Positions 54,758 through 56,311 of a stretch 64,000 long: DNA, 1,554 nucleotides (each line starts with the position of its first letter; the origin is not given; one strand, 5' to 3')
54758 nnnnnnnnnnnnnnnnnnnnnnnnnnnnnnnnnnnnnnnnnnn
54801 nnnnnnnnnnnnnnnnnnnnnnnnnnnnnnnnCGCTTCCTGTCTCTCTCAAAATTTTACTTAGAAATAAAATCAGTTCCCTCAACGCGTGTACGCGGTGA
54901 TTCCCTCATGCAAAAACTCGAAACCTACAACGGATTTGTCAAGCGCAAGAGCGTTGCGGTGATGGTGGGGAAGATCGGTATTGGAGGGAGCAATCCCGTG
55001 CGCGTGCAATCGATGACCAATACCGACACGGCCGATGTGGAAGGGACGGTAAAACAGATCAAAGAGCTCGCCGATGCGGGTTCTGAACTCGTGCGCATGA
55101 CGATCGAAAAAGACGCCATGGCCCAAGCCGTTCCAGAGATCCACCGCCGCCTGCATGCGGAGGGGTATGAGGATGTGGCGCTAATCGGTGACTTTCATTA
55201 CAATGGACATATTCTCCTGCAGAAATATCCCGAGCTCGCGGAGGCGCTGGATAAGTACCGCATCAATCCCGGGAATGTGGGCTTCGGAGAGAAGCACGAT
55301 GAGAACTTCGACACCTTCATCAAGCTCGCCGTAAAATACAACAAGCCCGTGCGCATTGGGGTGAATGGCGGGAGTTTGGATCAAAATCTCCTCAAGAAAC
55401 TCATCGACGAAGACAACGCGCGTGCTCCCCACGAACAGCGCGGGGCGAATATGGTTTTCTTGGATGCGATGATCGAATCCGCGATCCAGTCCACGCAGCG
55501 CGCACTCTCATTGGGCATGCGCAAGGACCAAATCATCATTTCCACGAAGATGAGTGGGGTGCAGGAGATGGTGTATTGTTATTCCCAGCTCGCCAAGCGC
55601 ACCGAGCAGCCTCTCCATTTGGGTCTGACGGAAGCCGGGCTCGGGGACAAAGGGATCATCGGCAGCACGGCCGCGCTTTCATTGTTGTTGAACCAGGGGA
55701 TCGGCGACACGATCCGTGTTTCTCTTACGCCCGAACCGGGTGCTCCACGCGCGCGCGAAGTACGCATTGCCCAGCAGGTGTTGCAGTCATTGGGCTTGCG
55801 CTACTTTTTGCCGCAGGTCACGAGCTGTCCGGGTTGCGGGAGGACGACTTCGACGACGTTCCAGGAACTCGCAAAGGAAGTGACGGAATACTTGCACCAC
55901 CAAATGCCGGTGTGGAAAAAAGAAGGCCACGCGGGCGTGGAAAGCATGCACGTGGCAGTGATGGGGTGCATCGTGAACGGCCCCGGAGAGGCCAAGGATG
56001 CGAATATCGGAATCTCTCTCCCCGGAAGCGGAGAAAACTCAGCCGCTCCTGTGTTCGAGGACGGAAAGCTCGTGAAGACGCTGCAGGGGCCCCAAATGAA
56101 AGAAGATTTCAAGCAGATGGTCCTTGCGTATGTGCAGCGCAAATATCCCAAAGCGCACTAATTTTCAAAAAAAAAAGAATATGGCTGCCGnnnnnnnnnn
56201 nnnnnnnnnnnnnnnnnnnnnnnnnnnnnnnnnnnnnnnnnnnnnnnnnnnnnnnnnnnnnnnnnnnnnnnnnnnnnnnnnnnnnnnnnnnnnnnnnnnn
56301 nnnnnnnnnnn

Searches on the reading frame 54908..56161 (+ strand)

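Call 11: search_protein_families(library=pfam, max_evalue=0.001, proteins=[window:54908-56161:+])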
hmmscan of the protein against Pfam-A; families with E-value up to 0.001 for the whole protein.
window:54908-56161:+ (417 aa): 1 family
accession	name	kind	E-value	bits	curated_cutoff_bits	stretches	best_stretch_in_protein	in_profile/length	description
PF04551.19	GcpE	-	2.8e-111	372.3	32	1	17-405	3-341/343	GcpE protein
